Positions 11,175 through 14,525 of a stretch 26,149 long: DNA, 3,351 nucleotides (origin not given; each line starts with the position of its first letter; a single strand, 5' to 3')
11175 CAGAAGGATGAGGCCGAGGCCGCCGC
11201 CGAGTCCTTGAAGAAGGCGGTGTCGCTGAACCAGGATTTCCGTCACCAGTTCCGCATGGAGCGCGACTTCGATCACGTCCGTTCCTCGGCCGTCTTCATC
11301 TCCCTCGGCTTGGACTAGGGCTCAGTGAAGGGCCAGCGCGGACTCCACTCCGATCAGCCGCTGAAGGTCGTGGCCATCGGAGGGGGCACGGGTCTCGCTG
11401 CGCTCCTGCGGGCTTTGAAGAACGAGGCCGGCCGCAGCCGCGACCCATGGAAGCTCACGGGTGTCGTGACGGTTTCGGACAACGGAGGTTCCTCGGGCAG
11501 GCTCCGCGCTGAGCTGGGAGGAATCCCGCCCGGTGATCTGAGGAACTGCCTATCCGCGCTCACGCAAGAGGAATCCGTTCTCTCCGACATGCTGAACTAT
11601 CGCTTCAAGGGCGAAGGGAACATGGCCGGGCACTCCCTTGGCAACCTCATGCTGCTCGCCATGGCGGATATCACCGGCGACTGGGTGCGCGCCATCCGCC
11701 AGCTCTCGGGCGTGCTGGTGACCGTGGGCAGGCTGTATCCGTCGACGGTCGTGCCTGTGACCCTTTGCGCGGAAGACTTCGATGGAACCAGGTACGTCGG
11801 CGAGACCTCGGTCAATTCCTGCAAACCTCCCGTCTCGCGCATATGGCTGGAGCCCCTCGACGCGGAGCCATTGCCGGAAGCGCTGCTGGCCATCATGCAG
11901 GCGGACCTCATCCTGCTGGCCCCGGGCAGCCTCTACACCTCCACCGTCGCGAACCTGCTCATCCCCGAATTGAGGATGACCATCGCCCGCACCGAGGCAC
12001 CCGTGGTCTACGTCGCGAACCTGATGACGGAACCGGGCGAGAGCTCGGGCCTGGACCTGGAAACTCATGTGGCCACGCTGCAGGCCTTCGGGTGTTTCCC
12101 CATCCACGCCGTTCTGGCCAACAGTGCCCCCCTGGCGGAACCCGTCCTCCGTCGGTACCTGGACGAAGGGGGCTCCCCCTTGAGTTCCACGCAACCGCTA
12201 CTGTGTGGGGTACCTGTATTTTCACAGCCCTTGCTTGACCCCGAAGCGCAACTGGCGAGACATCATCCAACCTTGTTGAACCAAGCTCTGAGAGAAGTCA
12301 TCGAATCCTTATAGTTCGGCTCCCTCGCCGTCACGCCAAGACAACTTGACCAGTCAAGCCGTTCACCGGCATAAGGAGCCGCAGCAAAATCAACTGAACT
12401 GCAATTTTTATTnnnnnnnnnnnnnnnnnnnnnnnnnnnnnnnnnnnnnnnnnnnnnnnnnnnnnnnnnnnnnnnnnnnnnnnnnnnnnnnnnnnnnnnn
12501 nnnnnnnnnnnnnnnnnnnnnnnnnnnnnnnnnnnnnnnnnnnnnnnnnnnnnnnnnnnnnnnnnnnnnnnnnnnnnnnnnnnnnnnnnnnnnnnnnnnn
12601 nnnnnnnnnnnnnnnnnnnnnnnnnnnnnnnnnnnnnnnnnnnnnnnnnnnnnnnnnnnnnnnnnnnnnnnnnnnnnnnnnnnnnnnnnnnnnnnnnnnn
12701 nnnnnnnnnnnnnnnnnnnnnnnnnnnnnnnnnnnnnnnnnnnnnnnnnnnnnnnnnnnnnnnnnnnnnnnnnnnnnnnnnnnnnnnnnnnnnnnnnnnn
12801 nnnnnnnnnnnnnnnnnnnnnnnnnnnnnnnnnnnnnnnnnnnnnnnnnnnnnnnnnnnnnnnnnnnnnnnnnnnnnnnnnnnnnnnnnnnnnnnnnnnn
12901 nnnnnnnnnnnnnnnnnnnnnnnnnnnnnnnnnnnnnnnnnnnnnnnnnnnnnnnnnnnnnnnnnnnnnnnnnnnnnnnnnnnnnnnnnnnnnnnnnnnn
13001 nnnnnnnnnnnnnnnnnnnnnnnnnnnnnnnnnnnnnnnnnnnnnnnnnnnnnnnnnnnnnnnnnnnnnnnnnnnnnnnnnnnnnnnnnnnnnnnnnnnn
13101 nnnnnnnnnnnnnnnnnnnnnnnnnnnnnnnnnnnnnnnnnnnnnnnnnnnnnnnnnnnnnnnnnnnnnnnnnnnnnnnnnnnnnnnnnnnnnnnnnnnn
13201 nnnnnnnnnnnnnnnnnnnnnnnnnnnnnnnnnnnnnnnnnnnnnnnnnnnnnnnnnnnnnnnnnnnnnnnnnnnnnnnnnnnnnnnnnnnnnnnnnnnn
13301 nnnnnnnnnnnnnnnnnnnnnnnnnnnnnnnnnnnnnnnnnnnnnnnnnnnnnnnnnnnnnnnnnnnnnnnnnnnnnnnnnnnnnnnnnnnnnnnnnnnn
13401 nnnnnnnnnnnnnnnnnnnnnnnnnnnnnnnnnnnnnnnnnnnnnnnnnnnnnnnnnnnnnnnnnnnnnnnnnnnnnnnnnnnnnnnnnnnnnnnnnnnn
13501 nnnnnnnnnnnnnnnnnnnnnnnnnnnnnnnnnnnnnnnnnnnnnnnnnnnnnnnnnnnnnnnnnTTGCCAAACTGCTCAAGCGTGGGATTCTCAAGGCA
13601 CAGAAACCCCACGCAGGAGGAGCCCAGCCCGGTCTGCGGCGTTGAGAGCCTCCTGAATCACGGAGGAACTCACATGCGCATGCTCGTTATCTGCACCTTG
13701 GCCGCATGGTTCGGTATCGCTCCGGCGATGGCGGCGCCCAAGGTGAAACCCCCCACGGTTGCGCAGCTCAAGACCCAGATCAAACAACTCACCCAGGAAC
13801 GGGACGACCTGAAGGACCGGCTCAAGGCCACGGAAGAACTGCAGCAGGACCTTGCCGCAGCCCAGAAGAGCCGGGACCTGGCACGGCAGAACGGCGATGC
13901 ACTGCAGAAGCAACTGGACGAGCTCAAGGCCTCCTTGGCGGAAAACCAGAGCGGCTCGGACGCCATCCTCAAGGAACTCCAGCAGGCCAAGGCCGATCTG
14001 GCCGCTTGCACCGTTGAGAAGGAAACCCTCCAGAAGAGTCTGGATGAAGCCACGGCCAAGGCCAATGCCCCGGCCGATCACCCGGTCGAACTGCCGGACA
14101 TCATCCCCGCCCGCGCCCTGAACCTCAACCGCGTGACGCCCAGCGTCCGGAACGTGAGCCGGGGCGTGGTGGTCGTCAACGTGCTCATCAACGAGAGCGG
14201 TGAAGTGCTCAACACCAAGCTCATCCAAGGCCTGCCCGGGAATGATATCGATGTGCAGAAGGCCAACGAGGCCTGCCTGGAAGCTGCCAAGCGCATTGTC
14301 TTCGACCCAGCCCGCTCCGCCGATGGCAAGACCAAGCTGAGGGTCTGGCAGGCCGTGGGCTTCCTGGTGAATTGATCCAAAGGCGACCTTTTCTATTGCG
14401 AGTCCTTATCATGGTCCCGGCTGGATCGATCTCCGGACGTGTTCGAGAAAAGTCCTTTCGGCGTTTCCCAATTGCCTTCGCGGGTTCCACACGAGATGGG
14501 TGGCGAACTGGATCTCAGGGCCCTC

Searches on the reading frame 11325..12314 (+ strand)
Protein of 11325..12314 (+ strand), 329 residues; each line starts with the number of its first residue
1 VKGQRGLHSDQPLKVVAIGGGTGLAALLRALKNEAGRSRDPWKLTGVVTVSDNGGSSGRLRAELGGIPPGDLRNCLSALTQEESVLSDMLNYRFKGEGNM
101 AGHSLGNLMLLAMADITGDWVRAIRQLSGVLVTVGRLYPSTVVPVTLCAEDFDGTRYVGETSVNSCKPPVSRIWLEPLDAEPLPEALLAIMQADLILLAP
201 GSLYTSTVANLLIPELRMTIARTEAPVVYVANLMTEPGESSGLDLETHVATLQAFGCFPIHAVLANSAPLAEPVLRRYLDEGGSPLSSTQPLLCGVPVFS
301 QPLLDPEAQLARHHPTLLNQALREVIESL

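Call 13: search_protein_families(library=pfam, proteins=[window:11325-12314:+], max_evalue=0.001)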
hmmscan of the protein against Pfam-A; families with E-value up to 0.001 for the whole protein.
window:11325-12314:+ (329 aa): 1 family
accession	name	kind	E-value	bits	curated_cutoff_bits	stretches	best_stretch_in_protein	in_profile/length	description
PF01933.23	CofD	-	1.1e-85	287.8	30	1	15-286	1-270/290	2-phospho-L-lactate transferase CofD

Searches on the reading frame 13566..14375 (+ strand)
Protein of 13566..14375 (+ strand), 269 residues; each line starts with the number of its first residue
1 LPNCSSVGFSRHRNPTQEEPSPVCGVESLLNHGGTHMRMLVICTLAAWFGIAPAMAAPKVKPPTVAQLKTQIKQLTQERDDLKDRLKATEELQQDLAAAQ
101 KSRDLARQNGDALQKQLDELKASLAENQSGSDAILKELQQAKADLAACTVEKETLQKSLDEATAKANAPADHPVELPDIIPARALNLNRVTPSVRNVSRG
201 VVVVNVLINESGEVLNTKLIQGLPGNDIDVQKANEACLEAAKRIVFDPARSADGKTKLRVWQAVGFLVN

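Call 3: search_protein_families(library=pfam, proteins=[window:13566-14375:+], max_evalue=0.01)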
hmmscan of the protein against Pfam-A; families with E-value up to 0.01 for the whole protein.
window:13566-14375:+ (269 aa): 4 families
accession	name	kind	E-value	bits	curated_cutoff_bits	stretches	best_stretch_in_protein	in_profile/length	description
PF04822.18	Takusan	-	3.7e-05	24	28.1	1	67-89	21-43/85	Takusan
PF05010.19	TACC_C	-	0.00062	20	29.9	1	64-163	23-123/201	Transforming acidic coiled-coil-containing protein (TACC), C-terminal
PF04977.20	DivIC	-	0.0034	17.6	28.9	1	40-88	2-49/80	Septum formation initiator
PF10473.14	CENP-F_leu_zip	-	0.0046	17.5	34.5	0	67-163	7-93/140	Leucine-rich repeats of kinetochore protein Cenp-F/LEK1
